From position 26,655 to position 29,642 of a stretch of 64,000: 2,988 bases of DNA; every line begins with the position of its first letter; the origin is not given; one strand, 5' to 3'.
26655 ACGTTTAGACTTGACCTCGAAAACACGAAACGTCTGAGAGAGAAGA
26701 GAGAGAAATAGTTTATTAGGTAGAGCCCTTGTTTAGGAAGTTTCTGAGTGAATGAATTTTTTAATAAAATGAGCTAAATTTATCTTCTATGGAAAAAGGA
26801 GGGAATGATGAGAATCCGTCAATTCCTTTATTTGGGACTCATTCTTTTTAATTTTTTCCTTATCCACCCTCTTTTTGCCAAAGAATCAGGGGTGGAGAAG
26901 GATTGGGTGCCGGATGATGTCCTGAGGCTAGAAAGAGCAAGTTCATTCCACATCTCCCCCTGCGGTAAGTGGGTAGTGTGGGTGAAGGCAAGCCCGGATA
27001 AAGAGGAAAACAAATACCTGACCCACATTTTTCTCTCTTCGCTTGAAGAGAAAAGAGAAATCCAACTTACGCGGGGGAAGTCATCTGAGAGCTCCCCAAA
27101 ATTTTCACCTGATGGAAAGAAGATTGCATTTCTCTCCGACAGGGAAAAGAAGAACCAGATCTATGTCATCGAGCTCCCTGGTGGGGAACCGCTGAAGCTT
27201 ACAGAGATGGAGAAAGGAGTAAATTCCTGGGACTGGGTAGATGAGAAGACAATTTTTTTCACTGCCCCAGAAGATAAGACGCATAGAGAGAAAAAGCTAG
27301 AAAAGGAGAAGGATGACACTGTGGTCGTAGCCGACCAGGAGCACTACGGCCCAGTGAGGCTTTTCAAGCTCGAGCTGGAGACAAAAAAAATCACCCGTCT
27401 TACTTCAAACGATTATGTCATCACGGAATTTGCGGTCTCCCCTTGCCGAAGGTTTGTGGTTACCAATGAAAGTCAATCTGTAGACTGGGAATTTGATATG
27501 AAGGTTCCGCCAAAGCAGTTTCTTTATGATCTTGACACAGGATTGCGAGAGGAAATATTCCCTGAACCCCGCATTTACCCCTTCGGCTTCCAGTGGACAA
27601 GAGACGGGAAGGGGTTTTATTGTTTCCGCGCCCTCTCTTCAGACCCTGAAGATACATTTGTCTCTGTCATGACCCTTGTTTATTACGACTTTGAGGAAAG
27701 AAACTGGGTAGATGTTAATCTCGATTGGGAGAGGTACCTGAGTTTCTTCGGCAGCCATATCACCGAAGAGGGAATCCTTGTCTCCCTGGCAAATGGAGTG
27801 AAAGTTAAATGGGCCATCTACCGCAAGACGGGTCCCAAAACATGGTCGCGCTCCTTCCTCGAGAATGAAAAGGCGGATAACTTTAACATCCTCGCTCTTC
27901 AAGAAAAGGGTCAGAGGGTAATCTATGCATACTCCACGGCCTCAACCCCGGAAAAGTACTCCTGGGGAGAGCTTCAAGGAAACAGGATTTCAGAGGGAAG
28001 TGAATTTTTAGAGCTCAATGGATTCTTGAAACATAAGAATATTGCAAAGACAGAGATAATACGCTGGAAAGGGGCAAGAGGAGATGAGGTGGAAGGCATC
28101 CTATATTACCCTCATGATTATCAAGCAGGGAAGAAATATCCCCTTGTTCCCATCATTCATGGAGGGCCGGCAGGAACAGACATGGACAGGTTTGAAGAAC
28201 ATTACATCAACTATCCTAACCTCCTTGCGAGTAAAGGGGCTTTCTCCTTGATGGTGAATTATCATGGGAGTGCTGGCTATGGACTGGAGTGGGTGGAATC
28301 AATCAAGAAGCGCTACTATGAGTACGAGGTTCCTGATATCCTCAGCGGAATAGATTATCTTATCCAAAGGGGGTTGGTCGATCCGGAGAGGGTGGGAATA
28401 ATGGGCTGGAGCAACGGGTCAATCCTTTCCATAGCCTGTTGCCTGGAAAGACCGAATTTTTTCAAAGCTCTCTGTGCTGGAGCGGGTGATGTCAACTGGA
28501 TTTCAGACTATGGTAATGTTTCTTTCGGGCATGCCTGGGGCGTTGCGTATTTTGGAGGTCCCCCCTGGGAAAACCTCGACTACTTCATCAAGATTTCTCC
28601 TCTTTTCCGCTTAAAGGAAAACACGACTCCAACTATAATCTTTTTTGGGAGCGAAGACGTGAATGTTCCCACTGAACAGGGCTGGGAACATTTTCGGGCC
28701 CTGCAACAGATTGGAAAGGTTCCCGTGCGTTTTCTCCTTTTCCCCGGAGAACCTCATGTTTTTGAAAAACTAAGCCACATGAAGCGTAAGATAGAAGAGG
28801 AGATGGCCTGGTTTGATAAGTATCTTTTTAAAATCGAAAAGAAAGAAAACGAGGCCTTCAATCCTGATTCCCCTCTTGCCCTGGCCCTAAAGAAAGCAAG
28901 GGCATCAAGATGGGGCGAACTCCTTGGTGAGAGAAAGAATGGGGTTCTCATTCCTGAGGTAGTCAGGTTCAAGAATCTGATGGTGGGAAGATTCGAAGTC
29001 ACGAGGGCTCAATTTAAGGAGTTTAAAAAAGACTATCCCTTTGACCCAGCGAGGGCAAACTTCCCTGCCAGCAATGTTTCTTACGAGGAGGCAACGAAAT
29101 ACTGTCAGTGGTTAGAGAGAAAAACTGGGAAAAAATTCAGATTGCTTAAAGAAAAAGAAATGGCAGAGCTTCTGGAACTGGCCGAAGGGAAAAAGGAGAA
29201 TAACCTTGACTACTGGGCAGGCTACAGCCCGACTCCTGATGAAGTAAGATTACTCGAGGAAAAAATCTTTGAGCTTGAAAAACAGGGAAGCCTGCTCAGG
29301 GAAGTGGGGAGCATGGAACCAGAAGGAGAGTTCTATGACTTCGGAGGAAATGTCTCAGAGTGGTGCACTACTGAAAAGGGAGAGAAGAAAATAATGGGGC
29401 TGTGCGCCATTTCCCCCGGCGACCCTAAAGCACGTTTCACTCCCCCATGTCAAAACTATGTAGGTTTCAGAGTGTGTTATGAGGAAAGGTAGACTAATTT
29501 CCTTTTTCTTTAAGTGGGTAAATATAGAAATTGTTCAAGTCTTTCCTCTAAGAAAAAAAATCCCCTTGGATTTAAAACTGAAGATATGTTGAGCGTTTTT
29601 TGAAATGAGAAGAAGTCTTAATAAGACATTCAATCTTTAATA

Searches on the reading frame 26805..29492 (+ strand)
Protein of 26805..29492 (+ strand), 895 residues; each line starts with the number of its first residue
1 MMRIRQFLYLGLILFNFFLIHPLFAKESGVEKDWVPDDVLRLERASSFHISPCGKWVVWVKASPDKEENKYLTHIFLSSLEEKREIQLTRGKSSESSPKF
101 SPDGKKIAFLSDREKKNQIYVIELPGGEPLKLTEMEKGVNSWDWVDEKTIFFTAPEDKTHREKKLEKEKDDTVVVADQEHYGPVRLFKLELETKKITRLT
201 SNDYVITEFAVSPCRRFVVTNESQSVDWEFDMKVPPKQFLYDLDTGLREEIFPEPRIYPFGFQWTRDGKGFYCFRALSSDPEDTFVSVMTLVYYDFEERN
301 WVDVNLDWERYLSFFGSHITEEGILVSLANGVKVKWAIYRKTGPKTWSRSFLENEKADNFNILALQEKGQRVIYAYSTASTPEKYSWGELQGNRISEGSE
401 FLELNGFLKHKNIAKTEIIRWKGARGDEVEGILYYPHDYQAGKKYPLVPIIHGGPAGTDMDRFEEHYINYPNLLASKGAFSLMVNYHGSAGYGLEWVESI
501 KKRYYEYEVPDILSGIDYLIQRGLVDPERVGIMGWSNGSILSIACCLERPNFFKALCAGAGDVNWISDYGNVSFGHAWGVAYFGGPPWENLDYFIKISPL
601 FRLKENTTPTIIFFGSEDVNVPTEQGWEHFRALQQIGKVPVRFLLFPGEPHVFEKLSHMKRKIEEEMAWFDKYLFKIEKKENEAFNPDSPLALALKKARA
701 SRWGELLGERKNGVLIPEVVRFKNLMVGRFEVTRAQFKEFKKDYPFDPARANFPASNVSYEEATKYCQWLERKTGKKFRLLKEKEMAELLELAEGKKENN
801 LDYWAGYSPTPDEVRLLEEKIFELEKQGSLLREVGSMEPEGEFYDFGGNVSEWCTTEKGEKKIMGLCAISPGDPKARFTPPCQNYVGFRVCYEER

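Call 51: find_encoding_contigs(protein=window:26805-29492:+, flank=10000, max_places=1)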
Protein window:26805-29492:+ (895 aa): 4 contigs read that carry it; 1 place shown.
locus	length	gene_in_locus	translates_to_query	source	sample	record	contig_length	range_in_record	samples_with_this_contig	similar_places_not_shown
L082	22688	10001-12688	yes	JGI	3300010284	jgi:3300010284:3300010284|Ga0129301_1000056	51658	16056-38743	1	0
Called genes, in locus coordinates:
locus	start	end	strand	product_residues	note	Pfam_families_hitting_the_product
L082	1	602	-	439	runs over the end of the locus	PF02515:CoA_transf_3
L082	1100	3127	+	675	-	PF00724:Oxidored_FMN, PF00890:FAD_binding_2 (weak), PF01266:DAO (faint), PF07992:Pyr_redox_2, PF12831:FAD_oxidored (weak), PF13450:NAD_binding_8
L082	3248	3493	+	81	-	-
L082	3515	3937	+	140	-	PF00903:Glyoxalase, PF13669:Glyoxalase_4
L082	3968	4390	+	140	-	PF02310:B12-binding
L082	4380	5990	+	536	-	PF01642:MM_CoA_mutase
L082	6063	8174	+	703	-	PF05378:Hydant_A_N, PF01968:Hydantoinase_A, PF19278:Hydant_A_C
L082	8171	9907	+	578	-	PF02538:Hydantoinase_B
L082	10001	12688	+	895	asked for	PF26550:Tricorn_2nd, PF26549:Tricorn_N, PF07676:PD40, PF20434:BD-FAE (faint), PF00326:Peptidase_S9, PF03781:FGE-sulfatase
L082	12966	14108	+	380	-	PF00155:Aminotran_1_2, PF01053:Cys_Met_Meta_PP (weak), PF00266:Aminotran_5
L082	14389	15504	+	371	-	PF02615:Ldh_2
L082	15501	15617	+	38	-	-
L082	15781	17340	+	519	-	-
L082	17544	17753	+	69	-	-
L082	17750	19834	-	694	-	PF02129:Peptidase_S15, PF12146:Hydrolase_4 (weak), PF00326:Peptidase_S9, PF00561:Abhydrolase_1 (faint), PF08530:PepX_C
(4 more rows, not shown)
